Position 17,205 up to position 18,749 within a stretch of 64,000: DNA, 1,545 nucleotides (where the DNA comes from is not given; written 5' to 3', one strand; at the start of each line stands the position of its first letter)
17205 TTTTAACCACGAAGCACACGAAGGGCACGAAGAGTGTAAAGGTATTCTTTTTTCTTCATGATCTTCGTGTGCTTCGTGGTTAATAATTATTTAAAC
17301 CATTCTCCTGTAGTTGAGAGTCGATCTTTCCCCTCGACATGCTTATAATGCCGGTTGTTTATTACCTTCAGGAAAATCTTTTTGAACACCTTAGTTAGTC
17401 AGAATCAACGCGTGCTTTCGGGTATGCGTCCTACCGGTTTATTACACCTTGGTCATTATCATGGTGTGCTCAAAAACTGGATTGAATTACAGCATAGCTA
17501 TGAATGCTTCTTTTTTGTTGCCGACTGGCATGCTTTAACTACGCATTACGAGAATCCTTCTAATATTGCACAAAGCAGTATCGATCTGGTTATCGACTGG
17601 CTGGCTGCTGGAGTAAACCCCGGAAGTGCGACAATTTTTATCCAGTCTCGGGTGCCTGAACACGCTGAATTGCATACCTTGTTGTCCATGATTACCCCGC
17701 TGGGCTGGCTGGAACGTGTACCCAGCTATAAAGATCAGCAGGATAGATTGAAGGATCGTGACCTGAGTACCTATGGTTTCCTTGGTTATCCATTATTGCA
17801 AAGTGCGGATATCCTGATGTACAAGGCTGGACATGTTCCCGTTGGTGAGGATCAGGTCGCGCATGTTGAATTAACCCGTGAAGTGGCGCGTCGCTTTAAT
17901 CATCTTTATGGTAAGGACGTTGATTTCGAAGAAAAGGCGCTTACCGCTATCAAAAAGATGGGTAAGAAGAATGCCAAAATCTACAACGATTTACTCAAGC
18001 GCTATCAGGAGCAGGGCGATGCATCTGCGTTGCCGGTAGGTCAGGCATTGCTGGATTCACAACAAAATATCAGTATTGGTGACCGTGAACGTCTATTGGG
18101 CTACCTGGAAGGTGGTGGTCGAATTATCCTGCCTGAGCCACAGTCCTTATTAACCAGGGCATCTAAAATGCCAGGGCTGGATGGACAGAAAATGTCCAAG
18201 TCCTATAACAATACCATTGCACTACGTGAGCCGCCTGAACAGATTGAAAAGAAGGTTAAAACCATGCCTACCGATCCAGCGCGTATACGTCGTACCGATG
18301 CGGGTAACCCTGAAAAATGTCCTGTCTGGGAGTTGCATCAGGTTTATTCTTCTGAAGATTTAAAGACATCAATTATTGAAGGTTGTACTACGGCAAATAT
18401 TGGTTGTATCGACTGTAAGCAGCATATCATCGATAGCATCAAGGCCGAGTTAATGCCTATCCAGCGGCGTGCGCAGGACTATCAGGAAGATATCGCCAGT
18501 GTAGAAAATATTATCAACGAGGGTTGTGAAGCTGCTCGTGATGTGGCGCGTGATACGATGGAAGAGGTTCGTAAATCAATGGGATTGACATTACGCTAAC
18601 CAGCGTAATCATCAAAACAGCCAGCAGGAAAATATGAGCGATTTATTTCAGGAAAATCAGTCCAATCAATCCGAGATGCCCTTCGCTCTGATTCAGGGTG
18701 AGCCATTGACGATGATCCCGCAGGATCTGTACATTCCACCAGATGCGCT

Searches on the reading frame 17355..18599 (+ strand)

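Call 71: search_protein_families(library=ncbifam, proteins=[window:17355-18599:+], max_evalue=1e-10)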
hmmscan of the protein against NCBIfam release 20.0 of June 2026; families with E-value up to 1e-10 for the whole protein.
window:17355-18599:+ (414 aa): 9 families
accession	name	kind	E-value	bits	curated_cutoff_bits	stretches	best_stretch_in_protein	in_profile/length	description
NF008922.0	PRK12283.1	equivalog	2.1e-218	725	572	1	16-412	2-398/400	tryptophan--tRNA ligase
TIGR00233.1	trpS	equivalog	4.2e-86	289.2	176.75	2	17-197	2-177/328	tryptophan--tRNA ligase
NF008923.0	PRK12284.1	equivalog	6.3e-70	236.1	597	2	17-189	2-180/431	tryptophan--tRNA ligase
NF009207.0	PRK12556.1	equivalog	2.5e-68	230.4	479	2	17-215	3-212/332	tryptophan--tRNA ligase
NF008925.0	PRK12285.1-2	equivalog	1.7e-29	102.9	451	2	262-382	235-359/365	tryptophan--tRNA ligase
NF008926.0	PRK12285.1-3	equivalog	8.2e-25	87.6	320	1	17-382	65-426/429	tryptophan--tRNA ligase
NF008928.0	PRK12285.1-5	equivalog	4.7e-18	65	891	0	262-382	393-518/530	tryptophan--tRNA ligase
NF008927.0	PRK12285.1-4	equivalog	3.8e-16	59.1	478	0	271-381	250-367/385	tryptophan--tRNA ligase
NF006330.0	PRK08560.1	equivalog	6.1e-14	51.8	220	1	16-327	31-263/342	tyrosine--tRNA ligase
